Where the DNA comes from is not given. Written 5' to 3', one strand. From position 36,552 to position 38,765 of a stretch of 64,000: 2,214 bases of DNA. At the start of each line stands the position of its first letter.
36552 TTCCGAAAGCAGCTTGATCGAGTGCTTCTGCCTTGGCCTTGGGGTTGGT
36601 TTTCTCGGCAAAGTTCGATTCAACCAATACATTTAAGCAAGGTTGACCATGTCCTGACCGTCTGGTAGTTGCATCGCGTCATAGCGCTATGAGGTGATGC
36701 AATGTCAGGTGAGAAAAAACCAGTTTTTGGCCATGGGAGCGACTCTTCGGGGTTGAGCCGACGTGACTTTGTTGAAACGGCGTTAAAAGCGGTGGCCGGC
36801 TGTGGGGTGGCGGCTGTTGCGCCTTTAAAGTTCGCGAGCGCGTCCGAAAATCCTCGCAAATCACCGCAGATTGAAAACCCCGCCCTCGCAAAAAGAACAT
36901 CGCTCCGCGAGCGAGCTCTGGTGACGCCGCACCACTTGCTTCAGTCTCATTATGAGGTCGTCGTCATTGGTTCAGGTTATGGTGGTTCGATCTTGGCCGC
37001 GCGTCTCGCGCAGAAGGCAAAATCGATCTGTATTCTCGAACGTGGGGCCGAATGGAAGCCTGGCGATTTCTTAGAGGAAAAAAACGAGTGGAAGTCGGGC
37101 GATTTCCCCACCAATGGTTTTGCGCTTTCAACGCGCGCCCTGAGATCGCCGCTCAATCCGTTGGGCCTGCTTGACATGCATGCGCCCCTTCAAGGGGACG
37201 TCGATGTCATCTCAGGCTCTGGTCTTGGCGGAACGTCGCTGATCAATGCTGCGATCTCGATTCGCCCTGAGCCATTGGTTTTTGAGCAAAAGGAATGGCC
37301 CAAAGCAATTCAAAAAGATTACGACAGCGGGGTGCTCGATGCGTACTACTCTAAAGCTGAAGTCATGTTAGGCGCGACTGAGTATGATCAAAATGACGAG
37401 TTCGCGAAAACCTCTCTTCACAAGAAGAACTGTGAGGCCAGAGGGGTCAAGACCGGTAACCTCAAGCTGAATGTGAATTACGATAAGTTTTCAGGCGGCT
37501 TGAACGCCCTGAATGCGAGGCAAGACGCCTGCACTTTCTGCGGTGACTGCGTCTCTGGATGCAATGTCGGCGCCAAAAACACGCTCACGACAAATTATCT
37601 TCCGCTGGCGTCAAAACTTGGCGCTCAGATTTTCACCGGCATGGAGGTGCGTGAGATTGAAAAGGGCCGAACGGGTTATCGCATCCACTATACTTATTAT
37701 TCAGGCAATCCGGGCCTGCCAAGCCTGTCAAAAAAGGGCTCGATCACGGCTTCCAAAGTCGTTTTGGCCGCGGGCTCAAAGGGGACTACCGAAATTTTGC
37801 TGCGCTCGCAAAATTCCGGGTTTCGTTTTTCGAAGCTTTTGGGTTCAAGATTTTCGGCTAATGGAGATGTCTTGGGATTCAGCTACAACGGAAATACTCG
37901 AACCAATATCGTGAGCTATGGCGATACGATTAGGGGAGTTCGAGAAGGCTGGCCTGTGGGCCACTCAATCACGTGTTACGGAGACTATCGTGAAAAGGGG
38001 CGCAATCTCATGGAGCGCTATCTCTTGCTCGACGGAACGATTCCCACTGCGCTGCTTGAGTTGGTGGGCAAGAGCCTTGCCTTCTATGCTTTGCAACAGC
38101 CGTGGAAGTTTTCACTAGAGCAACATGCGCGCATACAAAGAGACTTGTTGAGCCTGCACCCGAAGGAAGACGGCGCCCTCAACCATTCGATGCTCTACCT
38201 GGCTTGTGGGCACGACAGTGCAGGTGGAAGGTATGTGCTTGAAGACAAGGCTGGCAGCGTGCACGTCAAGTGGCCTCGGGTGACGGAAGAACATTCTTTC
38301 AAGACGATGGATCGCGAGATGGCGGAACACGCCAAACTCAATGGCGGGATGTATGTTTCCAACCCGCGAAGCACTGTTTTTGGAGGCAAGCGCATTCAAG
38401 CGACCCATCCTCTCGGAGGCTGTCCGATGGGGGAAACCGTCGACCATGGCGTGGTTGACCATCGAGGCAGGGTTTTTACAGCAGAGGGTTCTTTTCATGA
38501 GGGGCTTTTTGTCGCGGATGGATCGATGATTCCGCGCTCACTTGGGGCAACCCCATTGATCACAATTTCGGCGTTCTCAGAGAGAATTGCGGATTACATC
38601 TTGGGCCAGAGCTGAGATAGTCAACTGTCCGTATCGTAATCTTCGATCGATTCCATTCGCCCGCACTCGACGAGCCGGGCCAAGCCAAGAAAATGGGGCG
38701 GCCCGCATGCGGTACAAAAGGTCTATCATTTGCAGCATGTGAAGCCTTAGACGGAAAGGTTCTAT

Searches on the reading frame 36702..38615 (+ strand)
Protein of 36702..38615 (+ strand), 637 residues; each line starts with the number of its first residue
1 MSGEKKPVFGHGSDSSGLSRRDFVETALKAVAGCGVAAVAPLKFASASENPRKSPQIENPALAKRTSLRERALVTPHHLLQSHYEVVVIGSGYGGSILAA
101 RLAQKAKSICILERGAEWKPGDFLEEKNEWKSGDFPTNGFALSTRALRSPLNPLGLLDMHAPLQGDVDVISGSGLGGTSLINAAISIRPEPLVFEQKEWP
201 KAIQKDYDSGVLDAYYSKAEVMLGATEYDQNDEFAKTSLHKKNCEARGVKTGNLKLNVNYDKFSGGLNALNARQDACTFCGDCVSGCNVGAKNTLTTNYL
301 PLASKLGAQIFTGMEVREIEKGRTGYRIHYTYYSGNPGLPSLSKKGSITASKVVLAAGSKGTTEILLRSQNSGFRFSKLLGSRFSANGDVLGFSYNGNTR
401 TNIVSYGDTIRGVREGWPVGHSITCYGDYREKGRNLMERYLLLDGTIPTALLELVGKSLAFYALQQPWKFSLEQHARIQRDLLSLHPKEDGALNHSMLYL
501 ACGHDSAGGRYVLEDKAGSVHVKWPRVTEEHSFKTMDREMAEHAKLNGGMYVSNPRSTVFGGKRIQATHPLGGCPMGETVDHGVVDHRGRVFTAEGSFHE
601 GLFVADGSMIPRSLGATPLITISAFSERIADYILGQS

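Call 87: search_protein_families(library=pfam, proteins=[window:36702-38615:+], max_evalue=0.001)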
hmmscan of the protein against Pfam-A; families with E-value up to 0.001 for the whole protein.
window:36702-38615:+ (637 aa): 5 families
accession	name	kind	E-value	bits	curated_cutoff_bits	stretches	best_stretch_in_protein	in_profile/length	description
PF00732.25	GMC_oxred_N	-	2.8e-17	63.7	23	1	167-369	18-200/218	GMC oxidoreductase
PF05199.19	GMC_oxred_C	-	1.2e-11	45.8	24.6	1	565-625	83-138/139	GMC oxidoreductase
PF01266.30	DAO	-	3.1e-07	30.7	27.9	0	86-116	2-32/353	FAD dependent oxidoreductase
PF13450.12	NAD_binding_8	-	0.00047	20.8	21.9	0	88-116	1-29/68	NAD(P)-binding Rossmann-like domain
PF07992.20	Pyr_redox_2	-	0.00079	19.4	26.1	0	84-118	1-35/291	Pyridine nucleotide-disulphide oxidoreductase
